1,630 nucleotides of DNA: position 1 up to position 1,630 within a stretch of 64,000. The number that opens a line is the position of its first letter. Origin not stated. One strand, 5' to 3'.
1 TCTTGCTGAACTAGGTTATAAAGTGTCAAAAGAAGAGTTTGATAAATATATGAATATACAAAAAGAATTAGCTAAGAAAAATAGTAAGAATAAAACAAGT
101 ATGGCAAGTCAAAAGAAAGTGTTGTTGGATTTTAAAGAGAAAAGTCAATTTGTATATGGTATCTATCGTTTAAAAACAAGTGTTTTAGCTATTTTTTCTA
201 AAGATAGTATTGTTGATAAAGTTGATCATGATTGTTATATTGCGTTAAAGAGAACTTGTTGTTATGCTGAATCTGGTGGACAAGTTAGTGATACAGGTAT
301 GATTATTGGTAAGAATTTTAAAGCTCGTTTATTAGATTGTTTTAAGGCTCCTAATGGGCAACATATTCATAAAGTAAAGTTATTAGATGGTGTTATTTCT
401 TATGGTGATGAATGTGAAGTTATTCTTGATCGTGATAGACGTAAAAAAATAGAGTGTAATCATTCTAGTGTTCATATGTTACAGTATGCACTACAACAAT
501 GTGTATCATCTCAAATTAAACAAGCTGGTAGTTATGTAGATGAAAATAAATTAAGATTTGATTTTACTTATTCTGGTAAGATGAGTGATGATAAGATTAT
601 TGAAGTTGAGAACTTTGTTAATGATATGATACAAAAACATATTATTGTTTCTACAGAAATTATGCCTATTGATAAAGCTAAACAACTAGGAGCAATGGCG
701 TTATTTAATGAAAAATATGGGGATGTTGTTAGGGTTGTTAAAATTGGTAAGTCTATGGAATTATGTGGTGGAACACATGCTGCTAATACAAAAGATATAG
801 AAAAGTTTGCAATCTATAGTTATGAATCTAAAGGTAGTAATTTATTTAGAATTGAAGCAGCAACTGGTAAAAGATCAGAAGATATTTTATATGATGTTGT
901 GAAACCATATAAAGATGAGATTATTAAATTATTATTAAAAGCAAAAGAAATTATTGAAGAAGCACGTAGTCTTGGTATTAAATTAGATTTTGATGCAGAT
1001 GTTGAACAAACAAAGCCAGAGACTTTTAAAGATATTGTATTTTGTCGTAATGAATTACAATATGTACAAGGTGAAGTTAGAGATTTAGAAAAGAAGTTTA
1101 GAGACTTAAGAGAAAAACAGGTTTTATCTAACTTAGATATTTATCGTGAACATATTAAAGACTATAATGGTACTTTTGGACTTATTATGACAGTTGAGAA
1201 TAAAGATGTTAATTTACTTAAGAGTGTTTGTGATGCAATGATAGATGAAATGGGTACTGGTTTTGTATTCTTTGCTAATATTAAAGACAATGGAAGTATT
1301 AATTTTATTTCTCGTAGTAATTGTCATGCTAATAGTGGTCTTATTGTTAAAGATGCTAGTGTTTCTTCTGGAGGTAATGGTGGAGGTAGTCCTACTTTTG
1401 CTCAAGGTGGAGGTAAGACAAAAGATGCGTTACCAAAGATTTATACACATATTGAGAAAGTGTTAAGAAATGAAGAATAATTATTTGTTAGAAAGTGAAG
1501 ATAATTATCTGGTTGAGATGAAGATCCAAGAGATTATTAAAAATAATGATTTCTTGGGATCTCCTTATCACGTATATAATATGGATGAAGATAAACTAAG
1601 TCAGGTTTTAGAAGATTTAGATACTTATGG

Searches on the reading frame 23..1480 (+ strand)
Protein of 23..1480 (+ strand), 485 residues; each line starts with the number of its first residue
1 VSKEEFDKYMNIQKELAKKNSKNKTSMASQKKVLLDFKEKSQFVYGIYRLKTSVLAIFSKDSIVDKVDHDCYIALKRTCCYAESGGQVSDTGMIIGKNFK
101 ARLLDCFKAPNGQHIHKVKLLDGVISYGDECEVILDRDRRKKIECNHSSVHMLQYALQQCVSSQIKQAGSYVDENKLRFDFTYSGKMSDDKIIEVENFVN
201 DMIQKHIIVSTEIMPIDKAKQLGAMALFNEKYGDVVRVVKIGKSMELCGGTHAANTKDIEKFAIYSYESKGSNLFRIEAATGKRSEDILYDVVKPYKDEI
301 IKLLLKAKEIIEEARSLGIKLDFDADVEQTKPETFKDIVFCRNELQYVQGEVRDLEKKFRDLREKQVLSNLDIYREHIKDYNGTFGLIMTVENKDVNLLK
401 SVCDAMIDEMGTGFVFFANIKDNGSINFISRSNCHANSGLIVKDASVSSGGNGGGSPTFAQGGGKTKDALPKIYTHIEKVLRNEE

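Call 101: search_protein_families(library=pfam, proteins=[window:23-1480:+], max_evalue=0.00001)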
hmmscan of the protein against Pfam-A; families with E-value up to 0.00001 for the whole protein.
window:23-1480:+ (485 aa): 3 families
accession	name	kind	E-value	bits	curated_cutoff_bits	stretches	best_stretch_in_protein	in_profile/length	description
PF01411.24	tRNA-synt_2c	-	8.8e-19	67.9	30.3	1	3-138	414-551/552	tRNA synthetases class II (A)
PF07973.19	tRNA_SAD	-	1.2e-14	54.4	24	1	236-278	1-44/44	Threonyl and Alanyl tRNA synthetase second additional domain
PF02272.25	DHHA1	-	1.6e-09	38.6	25.9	1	387-482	5-101/102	DHHA1 domain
